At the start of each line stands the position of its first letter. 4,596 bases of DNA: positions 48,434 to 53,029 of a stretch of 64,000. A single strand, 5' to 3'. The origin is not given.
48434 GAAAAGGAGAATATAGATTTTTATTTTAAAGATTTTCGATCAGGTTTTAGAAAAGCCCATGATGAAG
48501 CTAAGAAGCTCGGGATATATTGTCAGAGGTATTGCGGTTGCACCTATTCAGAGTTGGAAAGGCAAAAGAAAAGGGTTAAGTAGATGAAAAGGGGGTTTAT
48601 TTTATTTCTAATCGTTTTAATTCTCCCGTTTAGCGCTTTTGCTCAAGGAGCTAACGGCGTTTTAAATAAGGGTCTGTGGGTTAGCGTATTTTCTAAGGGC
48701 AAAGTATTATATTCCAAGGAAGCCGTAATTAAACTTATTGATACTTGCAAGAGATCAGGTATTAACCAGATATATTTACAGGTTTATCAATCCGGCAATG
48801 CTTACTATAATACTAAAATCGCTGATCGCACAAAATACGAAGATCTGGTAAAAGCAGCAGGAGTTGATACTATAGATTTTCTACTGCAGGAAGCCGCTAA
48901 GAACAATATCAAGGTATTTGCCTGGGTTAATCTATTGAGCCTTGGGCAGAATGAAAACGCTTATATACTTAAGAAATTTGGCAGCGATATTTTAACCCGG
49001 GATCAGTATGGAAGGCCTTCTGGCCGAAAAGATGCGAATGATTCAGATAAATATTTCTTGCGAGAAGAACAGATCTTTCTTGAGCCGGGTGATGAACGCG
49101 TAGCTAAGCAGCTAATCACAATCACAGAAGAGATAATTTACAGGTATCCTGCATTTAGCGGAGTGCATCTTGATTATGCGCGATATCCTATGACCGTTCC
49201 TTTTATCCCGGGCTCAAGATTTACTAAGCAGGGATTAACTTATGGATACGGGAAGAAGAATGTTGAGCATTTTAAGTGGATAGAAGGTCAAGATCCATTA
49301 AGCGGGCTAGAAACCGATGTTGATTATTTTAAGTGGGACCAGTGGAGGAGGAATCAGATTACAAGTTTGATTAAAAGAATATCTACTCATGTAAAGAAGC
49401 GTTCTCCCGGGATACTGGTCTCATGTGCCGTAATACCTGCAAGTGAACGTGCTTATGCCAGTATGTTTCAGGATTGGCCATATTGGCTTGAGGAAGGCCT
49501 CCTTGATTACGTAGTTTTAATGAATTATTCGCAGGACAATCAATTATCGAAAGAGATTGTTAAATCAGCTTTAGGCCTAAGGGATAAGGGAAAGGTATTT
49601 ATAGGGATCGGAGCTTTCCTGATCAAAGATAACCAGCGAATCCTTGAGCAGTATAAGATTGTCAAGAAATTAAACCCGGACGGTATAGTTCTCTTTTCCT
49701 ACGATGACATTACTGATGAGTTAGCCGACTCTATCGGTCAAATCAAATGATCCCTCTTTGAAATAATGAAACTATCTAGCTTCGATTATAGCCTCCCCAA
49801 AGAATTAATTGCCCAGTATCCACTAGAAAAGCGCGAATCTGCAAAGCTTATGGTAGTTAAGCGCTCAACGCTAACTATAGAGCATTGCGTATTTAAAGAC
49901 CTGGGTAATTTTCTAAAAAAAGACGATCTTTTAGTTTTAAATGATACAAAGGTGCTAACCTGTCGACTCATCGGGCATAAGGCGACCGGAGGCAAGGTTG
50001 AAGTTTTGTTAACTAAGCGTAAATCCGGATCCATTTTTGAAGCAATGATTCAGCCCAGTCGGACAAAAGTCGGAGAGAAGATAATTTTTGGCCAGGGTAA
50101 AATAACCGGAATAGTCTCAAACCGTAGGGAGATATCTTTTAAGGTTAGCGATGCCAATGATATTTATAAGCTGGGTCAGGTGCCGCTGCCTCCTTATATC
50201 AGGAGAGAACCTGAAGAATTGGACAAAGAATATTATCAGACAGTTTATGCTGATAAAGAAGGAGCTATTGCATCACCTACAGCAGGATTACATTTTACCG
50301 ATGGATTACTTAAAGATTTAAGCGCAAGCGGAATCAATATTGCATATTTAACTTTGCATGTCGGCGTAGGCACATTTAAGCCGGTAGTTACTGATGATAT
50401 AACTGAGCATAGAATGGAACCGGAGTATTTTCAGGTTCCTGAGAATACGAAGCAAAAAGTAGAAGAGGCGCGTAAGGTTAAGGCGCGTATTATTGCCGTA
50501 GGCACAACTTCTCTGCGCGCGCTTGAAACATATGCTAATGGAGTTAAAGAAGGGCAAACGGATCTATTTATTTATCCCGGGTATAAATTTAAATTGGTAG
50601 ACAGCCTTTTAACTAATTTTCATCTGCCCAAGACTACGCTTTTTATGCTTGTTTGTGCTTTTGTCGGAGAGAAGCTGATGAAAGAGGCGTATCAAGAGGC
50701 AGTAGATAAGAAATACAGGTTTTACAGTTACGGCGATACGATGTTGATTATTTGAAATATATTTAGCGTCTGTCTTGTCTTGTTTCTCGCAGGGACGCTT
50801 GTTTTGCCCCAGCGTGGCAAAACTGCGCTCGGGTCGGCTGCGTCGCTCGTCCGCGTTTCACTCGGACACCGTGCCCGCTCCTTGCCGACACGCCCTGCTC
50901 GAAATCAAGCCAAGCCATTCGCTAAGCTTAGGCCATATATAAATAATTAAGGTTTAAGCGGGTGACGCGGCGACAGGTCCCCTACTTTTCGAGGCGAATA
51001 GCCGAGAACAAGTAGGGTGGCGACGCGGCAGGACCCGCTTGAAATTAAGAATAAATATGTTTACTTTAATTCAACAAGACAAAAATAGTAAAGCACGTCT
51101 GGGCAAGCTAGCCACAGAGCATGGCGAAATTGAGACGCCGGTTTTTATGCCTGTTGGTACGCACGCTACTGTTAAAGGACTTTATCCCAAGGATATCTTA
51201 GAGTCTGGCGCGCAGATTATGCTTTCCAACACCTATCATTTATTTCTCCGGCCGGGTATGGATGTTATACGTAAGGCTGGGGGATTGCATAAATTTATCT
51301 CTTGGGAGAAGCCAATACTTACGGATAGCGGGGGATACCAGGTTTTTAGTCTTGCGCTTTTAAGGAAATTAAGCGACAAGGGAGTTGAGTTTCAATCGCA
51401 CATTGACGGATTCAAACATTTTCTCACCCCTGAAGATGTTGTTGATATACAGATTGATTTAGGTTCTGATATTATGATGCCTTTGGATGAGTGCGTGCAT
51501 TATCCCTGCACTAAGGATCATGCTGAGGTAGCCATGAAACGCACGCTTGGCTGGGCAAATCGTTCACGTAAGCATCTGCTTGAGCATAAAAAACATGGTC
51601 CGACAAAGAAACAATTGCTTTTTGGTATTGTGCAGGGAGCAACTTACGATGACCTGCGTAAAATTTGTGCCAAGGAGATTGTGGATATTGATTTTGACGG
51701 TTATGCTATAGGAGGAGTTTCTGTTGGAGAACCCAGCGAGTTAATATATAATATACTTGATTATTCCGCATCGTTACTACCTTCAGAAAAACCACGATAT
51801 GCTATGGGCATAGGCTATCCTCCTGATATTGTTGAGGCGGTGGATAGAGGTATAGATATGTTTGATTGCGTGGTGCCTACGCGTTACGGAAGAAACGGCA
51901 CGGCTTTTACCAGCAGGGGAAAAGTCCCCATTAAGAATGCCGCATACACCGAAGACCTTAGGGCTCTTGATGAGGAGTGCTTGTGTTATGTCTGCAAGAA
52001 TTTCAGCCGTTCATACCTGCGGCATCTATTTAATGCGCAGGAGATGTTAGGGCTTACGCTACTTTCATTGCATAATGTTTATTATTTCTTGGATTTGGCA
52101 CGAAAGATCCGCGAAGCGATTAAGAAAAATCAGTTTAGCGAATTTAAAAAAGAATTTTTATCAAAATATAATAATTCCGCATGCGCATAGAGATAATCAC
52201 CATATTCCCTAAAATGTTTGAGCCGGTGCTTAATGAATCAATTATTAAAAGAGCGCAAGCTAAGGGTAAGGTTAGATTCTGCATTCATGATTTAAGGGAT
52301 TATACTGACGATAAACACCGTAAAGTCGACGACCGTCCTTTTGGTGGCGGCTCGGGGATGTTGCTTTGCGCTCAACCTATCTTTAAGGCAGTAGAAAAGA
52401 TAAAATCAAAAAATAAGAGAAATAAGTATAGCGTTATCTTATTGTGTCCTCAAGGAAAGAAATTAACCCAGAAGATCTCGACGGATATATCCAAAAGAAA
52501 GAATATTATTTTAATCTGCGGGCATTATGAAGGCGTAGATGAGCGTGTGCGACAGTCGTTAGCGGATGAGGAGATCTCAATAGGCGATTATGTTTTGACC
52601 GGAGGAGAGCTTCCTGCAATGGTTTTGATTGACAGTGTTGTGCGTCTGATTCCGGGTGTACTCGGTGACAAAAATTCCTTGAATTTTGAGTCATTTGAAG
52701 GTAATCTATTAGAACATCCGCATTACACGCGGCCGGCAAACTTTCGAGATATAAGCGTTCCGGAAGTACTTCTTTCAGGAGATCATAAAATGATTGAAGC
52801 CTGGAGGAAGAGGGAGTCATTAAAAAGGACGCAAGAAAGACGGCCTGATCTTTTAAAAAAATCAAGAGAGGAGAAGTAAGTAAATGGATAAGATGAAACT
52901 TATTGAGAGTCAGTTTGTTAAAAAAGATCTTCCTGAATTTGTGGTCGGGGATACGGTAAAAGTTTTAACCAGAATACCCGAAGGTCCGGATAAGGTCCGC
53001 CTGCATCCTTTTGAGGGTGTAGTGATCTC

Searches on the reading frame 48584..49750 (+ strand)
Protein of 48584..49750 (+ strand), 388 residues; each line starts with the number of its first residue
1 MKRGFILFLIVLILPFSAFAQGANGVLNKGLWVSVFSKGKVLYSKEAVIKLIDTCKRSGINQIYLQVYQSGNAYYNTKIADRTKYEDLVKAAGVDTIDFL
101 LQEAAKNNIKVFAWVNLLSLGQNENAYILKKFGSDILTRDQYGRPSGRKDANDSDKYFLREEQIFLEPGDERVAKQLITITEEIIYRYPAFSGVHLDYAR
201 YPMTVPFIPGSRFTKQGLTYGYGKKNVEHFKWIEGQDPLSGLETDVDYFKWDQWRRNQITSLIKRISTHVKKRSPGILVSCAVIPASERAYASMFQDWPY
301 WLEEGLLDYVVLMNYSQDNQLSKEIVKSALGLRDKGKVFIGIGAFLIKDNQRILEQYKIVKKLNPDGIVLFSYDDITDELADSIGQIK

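Call 16: search_protein_families(library=pfam, proteins=[window:48584-49750:+])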
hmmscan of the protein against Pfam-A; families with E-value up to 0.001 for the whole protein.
window:48584-49750:+ (388 aa): 1 family
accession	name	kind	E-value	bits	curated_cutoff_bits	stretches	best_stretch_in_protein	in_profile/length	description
PF02638.21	GHL10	-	1.3e-30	107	27.9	1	30-318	4-264/311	Glycosyl hydrolase-like 10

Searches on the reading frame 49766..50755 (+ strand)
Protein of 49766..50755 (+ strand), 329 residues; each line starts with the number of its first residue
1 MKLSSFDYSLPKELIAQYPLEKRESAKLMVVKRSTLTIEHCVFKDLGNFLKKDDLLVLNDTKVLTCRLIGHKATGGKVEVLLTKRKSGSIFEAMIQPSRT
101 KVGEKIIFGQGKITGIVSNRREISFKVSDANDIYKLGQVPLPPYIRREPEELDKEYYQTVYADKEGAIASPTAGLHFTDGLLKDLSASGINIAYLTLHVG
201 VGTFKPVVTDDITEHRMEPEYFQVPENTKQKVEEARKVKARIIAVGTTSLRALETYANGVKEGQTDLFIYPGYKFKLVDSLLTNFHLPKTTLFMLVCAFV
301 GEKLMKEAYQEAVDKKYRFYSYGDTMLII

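Call 16: search_protein_families(library=pfam, proteins=[window:49766-50755:+])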
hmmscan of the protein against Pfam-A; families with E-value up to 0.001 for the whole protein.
window:49766-50755:+ (329 aa): 1 family
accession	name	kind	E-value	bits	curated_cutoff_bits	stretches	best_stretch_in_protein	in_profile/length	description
PF02547.20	Queuosine_synth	-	1.1e-126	422.8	25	1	3-328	1-322/322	Queuosine biosynthesis protein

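Call 17: find_encoding_contigs(protein=window:49766-50755:+, flank=10000, max_places=10)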
Protein window:49766-50755:+ (329 aa): 4 contigs read that carry it; 4 places shown.
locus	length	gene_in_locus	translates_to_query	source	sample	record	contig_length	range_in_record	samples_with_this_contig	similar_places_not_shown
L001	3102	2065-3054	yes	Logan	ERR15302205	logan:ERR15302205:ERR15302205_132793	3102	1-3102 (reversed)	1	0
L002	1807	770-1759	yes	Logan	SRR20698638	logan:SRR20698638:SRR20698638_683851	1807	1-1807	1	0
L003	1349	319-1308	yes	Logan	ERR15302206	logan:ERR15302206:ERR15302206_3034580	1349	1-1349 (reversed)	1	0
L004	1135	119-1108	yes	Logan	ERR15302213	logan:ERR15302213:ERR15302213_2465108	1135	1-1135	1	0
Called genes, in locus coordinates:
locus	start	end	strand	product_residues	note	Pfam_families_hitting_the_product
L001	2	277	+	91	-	?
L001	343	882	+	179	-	PF02677:QueH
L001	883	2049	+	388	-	PF02638:GHL10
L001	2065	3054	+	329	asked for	PF02547:Queuosine_synth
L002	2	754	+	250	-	?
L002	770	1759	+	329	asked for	PF02547:Queuosine_synth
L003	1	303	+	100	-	?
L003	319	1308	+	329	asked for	PF02547:Queuosine_synth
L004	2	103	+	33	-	?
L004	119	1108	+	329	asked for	PF02547:Queuosine_synth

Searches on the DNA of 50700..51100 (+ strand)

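Call 10: search_rna_families(source=window, start=50700, end=51100, threshold=evalue, max_evalue=10, show_alignments=3)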
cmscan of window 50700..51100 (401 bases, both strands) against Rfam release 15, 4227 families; matches with E-value up to 10: 2.
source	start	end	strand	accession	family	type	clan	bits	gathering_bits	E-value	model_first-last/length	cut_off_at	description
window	50738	50783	+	RF00268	snoZ7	Gene; snRNA; snoRNA; CD-box;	CL00057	16.1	43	3.7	1-78/78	no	Small nucleolar RNA snoZ7/snoR77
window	50792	50850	+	RF01680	P5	Gene; sRNA;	-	14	60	6.5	1-71/71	no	Pseudomonas sRNA P5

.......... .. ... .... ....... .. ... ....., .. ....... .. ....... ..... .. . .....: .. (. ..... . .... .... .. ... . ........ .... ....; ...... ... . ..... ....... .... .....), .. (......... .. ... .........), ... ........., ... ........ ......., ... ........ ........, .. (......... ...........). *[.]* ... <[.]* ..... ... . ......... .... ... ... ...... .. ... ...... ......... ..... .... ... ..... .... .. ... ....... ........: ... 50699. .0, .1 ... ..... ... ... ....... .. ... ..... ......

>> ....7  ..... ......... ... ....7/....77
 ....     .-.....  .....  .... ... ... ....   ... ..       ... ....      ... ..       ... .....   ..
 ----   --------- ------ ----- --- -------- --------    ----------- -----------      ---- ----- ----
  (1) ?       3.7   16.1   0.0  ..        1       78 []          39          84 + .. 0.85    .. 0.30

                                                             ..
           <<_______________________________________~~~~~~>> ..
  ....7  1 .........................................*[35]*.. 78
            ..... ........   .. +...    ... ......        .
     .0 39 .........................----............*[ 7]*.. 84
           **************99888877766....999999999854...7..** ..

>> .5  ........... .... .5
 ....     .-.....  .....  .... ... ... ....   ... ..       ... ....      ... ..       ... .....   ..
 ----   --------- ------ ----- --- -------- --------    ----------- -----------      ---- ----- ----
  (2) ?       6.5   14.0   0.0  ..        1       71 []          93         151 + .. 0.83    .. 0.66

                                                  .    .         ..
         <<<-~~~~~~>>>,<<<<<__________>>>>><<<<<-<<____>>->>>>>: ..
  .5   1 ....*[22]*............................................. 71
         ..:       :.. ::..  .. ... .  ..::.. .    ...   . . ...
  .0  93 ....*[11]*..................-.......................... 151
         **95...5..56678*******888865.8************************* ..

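Call 69: search_dna_similar(query=window:50757-50930:+, collection=plasmids, mode=distant, max_evalue=0.001, max_rows=10)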
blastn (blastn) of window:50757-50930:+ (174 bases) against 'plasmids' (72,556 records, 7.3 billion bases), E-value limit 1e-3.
No match.

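Call 70: search_dna_similar(query=window:50757-50930:+, collection=phages, mode=distant, max_evalue=0.001, max_rows=10)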
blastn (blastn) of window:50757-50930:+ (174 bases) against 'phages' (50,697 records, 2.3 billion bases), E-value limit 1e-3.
No match.

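Call 81: search_dna_similar(query=window:50757-50930:+, collection=ecoli_genomes, mode=distant, max_evalue=0.01, max_rows=5)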
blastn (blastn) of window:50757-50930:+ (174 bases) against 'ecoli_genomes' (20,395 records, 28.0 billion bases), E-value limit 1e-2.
No match.

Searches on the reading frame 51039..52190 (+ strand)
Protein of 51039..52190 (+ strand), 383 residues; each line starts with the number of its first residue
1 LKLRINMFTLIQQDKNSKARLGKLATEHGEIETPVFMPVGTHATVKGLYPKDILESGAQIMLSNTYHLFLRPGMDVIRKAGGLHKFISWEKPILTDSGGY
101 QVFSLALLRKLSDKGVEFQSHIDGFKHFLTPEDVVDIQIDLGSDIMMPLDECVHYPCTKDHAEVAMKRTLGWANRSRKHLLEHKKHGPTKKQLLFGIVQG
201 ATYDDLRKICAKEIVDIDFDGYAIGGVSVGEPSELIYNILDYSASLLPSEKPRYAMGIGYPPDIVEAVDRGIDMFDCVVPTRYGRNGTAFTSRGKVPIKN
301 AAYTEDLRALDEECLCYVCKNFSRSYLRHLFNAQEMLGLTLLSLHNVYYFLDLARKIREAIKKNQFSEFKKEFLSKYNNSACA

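Call 16: search_protein_families(library=pfam, proteins=[window:51039-52190:+])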
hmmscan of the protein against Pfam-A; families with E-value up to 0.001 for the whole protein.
window:51039-52190:+ (383 aa): 1 family
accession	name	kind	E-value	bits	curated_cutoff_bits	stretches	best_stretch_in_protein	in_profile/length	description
PF01702.25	TGT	-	8.5e-161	535.4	26.3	1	18-378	2-356/357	Queuine tRNA-ribosyltransferase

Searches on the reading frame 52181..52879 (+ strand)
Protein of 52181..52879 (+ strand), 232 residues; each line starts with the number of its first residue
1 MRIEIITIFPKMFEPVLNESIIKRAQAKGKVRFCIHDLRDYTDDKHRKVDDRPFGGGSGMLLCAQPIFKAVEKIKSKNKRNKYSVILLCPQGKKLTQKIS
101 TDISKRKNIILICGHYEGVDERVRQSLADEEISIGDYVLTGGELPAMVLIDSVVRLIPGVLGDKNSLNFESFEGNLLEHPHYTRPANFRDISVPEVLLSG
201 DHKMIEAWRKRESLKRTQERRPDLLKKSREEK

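Call 16: search_protein_families(library=pfam, proteins=[window:52181-52879:+])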
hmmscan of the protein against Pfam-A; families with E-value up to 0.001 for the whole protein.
window:52181-52879:+ (232 aa): 1 family
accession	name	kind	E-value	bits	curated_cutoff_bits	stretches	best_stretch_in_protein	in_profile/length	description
PF01746.26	tRNA_m1G_MT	-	9e-68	228.3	27.3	1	23-222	2-195/195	tRNA (Guanine-1)-methyltransferase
